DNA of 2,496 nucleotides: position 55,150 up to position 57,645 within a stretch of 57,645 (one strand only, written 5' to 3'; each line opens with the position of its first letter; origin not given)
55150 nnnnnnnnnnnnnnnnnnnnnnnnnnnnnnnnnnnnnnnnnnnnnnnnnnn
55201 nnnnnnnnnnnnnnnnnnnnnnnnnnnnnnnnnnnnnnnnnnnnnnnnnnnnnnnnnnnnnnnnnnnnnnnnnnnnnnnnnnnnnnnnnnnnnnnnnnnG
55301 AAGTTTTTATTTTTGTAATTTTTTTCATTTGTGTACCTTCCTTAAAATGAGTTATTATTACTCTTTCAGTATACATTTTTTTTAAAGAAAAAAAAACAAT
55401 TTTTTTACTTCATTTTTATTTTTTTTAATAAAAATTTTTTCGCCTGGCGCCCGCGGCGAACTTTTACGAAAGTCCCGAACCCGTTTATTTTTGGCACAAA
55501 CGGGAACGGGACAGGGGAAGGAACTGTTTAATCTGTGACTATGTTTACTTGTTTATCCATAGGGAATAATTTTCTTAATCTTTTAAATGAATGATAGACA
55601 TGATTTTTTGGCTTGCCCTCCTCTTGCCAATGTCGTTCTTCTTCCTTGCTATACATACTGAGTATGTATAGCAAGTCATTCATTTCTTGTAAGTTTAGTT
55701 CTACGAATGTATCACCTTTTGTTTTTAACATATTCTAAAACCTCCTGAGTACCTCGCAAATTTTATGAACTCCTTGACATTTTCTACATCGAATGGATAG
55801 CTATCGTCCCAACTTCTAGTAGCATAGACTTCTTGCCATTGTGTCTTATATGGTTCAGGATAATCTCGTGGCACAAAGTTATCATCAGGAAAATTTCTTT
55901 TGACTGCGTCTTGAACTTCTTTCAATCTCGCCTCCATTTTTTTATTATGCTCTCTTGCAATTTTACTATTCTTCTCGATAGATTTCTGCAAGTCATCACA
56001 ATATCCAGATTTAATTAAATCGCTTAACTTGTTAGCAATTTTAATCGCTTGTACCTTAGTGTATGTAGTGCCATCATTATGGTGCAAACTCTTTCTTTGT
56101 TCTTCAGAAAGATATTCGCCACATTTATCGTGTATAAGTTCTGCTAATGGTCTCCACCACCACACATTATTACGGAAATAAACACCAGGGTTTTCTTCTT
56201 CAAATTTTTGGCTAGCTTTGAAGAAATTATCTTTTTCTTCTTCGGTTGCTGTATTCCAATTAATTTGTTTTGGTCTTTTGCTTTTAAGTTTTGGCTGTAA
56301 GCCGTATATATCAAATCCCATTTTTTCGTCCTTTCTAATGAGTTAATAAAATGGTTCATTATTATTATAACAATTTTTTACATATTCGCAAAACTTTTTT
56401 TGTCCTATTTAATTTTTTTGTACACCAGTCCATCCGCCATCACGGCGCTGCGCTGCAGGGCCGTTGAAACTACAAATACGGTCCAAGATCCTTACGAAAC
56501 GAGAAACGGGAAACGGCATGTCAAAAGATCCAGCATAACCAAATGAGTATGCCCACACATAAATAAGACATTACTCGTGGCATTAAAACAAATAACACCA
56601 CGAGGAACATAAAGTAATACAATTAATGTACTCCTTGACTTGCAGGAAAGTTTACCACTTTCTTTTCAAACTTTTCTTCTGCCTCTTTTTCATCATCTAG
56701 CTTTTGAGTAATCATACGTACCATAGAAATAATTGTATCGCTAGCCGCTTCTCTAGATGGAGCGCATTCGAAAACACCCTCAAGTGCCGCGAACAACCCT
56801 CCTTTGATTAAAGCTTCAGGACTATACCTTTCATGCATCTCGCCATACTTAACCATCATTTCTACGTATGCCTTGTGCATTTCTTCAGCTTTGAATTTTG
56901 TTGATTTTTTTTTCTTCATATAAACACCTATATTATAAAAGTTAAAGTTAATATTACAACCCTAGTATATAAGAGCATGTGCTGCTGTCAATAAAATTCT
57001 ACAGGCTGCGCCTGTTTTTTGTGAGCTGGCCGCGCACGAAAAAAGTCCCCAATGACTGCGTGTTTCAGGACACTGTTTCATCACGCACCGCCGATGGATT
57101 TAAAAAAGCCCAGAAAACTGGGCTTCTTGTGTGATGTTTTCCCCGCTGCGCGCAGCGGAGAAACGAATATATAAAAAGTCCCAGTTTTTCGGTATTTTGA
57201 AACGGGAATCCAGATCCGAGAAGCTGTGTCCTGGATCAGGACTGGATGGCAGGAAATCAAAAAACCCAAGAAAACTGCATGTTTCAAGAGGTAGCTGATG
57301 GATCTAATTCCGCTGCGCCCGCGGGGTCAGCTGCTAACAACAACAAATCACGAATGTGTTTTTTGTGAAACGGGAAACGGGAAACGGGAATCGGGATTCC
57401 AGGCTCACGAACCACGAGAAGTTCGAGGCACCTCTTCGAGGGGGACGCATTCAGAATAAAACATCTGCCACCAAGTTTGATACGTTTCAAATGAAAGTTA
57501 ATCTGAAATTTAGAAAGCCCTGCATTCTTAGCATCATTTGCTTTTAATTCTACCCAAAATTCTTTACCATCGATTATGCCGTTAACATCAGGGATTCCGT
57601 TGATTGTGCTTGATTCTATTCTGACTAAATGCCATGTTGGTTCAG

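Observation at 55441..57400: Family of five GC-rich repeat modules punctuating the terS-terL accessory cassettes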

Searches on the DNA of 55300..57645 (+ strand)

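Call 6: search_rna_families(source=window, start=55300, end=57645, threshold=evalue, max_evalue=10, show_alignments=4)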
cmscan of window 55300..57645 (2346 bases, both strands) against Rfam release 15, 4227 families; matches with E-value up to 10: 15.
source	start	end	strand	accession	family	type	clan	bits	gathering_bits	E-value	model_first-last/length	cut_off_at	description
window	55388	55468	+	RF02846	Ref84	Gene; antisense;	-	31.9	52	0.15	1-87/87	no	Enterococcus sRNA 84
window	55375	55514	-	RF01582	RUF4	Gene; sRNA;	-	25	55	0.042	1-277/277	no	RNA of unknown function RUF4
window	57449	57541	-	RF00473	snosnR54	Gene; snRNA; snoRNA; CD-box;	CL00065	20.9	50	8.8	1-87/87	no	Small nucleolar RNA snR54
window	57379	57407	+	RF01093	RF_site5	Cis-reg; frameshift_element;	-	20.8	35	1.4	1-60/60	no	Ma3 gene ribosomal frameshift signal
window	55388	55497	-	RF02747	FtrA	Gene; sRNA;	-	20.4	134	8.3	1-111/111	no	Francisella sRNA A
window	57063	57125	+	RF02236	asX2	Gene; sRNA;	-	20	70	0.74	1-87/87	no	Xanthomonas sRNA asX2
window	57101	57166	-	RF02057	STnc40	Gene; sRNA;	-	20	45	2.9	1-70/70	no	Salmonella enterica sRNA STnc40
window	55919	55944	-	RF01360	CRISPR-DR47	Gene; CRISPR;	-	18.5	39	3.8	1-37/37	no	CRISPR RNA direct repeat element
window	55645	55675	+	RF00756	mir-299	Gene; miRNA;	-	17.9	67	2.9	17-47/63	no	mir-299 microRNA precursor family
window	55641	55679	-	RF04210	MIR8643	Gene; miRNA;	-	17.8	135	3.4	1-150/150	no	MIR8643 microRNA precursor family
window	55645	55675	-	RF04128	MIR8562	Gene; miRNA;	-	17.1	211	4.5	1-242/242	no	MIR8562 microRNA precursor family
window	55645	55675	-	RF00756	mir-299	Gene; miRNA;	-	16.4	67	7.5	17-47/63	no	mir-299 microRNA precursor family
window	56632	56700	-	RF01281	snoR35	Gene; snRNA; snoRNA; CD-box;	CL00053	14.9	40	6.2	1-81/81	no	Small nucleolar RNA snoR35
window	55852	55922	-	RF02480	GlsR14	Gene; snRNA; snoRNA; CD-box;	-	13.5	90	6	1-68/68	no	Small nucleolar RNA GlsR14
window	56185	56240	-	RF01122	sR39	Gene; snRNA; snoRNA; CD-box;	-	12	50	8.6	1-56/56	no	Small nucleolar RNA sR39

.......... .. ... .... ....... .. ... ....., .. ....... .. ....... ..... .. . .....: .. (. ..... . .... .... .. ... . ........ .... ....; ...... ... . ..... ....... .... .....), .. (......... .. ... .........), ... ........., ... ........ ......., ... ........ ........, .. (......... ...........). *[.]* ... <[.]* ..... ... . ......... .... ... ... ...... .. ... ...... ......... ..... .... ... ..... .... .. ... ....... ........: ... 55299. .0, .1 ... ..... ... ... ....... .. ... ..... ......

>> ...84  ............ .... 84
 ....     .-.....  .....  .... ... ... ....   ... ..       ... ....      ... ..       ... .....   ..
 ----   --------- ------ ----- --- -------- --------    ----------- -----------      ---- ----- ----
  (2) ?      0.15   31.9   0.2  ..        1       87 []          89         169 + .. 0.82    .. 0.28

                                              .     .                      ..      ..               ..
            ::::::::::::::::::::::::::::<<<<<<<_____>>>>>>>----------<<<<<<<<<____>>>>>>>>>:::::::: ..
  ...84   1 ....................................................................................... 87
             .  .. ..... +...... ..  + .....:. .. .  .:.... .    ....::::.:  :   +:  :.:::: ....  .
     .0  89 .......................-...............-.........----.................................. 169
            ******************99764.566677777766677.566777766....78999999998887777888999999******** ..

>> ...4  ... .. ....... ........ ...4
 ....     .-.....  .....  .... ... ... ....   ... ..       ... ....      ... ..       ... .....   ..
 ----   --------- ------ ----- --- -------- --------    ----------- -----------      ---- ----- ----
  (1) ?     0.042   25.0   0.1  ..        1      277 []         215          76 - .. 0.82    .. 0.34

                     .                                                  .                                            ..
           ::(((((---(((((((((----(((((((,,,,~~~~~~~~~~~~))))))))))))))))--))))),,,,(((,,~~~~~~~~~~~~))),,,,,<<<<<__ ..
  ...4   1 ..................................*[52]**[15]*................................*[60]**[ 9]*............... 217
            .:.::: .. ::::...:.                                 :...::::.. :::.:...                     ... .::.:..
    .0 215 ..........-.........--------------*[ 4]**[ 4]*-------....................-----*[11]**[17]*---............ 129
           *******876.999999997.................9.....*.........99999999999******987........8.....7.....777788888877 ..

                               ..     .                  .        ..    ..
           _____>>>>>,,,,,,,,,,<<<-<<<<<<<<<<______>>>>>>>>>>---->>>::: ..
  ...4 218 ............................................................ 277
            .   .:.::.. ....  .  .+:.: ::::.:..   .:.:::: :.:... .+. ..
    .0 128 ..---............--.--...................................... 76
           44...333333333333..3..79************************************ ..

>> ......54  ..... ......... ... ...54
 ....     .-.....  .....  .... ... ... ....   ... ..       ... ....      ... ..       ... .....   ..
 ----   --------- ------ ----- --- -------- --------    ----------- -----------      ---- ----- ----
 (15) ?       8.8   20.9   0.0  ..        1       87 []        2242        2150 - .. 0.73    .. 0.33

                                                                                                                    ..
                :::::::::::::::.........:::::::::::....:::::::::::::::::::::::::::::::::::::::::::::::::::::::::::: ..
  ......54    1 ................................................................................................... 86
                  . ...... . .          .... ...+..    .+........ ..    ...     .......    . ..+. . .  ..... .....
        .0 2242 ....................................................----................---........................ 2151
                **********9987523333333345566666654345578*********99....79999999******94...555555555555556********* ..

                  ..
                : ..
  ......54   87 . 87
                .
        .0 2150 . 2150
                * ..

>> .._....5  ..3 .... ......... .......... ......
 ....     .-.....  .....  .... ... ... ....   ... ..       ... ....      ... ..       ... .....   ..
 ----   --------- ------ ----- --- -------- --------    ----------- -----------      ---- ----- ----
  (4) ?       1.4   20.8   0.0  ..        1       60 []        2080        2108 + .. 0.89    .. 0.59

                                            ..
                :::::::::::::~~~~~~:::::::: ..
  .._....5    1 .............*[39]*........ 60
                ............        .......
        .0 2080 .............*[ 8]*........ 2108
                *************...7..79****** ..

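Call 9: search_dna_similar(query=window:55380-57645:+, collection=phages, mode=distant, max_rows=25)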
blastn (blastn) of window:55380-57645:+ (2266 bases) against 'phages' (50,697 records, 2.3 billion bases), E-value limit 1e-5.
Records with a match: 1; places in all: 1; records where one place covers at least 80% of the query: 0.
Best place of each record, by identity: 90-95% 1.
By first word of the organism name: Pelagibacter 1.
By host as written in the record: Candidatus Pelagibacter sp. HTCC1062 1.
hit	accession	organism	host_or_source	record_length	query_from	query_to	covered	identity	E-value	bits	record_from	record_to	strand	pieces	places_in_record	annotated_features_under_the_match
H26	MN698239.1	Pelagibacter phage HTVC023P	Candidatus Pelagibacter sp. HTCC1062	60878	760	802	2%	90.7%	3e-6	61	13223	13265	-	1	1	hypothetical protein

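Call 25: search_rna_families(sources=[L137, L141, L123, L135, L148, L121, L173, L181, L178, L169, L166, L167, L112, L116, L120, L124, L144, L152, L113, L037], threshold=gathering)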
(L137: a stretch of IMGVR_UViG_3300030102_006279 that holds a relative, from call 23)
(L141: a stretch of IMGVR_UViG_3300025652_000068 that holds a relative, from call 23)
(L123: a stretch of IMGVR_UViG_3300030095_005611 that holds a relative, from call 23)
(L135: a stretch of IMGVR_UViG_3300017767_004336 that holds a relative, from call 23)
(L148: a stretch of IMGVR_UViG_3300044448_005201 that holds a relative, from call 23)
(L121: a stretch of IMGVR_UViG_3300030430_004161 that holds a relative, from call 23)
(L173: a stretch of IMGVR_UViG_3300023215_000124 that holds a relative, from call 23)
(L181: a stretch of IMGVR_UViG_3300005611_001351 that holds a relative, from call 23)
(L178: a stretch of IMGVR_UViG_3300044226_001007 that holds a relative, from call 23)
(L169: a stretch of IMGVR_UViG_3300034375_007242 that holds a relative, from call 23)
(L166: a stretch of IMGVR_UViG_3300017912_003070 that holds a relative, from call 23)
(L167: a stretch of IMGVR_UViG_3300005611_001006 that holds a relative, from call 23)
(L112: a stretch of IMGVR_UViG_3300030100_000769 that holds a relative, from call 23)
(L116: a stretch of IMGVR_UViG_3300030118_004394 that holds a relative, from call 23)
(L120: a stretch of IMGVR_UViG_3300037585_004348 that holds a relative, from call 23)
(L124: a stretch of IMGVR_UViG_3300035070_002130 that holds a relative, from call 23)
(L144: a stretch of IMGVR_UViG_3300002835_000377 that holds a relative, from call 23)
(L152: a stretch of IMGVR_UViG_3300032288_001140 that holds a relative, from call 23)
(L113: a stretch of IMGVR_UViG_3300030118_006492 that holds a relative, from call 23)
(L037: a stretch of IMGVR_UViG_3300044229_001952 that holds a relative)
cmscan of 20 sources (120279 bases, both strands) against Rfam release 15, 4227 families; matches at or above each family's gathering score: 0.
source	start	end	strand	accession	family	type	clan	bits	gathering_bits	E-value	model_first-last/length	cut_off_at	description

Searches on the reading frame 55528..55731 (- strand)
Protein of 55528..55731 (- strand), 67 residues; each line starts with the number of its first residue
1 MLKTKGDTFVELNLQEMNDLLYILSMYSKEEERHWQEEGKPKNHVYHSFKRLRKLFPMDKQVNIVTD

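Call 34: search_protein_families(library=pfam, max_evalue=0.01, proteins=[window:55528-55731:-])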
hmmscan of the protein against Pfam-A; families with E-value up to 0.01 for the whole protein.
window:55528-55731:- (67 aa): 0 families

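Call 35: search_protein_families(library=phrogs, max_evalue=0.001, proteins=[window:55528-55731:-])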
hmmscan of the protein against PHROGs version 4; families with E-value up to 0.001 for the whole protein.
window:55528-55731:- (67 aa): 0 families

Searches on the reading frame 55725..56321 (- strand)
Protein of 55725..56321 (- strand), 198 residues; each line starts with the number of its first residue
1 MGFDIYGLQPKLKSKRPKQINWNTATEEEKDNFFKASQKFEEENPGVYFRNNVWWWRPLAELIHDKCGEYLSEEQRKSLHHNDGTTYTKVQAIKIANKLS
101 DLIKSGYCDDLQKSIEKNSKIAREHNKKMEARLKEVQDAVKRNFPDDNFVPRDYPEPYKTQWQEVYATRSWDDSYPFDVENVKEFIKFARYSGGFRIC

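Call 23: find_related_loci(query=A1, collection=viral_contigs, flank=3500)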
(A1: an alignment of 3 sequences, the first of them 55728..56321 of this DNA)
Query A1 (198 aa) in viral_contigs; peptide patterns used: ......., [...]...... (x = any residue, [..] = any of these).
600 stretches matched a pattern (row limit reached: there are more); 393 encode a relative of the query (tblastn E <= 1e-3); the best 80 are kept; 80 distinct loci.
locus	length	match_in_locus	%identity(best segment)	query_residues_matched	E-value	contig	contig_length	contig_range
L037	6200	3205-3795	65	1-198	3e-89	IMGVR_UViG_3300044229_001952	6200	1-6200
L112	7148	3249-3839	61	1-198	2e-81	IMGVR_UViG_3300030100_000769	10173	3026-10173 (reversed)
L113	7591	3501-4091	59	1-198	1e-79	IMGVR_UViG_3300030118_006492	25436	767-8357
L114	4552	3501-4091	56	1-198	5e-76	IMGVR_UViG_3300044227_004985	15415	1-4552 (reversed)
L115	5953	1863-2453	56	1-198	5e-76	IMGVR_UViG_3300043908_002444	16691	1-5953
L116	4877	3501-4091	60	1-198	1e-73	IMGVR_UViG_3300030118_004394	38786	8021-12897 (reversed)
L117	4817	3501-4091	60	1-198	1e-73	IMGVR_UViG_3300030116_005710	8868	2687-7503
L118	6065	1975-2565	57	1-198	1e-72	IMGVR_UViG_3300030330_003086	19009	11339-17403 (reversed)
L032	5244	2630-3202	52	1-198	9e-67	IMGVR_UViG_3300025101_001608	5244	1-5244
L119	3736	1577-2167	49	1-198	5e-66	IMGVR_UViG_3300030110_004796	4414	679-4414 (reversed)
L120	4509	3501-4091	47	1-198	3e-60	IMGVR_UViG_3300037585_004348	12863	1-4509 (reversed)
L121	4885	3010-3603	47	1-198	1e-57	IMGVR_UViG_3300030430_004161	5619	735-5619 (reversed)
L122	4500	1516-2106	46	1-198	8e-56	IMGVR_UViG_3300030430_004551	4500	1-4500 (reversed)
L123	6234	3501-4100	48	1-198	1e-55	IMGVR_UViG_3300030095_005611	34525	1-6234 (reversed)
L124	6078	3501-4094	45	1-198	1e-54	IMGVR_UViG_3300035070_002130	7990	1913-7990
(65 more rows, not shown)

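Call 34: search_protein_families(library=pfam, max_evalue=0.01, proteins=[window:55725-56321:-])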
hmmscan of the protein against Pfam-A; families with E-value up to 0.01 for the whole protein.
window:55725-56321:- (198 aa): 0 families

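Call 35: search_protein_families(library=phrogs, max_evalue=0.001, proteins=[window:55725-56321:-])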
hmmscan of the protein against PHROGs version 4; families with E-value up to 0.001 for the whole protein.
window:55725-56321:- (198 aa): 0 families

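Call 74: search_solved_structures(query=window:55725-56321:-, max_evalue=10)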
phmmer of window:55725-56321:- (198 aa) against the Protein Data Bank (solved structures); distinct sequences matched with E-value up to 10: 4.
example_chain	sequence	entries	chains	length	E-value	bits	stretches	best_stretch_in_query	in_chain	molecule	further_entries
6m2m_D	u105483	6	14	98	0.6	12.8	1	93-146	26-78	Histone H2B.1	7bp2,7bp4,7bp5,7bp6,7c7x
5cwl_A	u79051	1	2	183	0.84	12.3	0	81-141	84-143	Designed helical repeat protein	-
6y07_A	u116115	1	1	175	0.86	12.3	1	88-149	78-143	sohair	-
8fiq_A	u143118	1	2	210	1.8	11.2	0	84-130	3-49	cs207AB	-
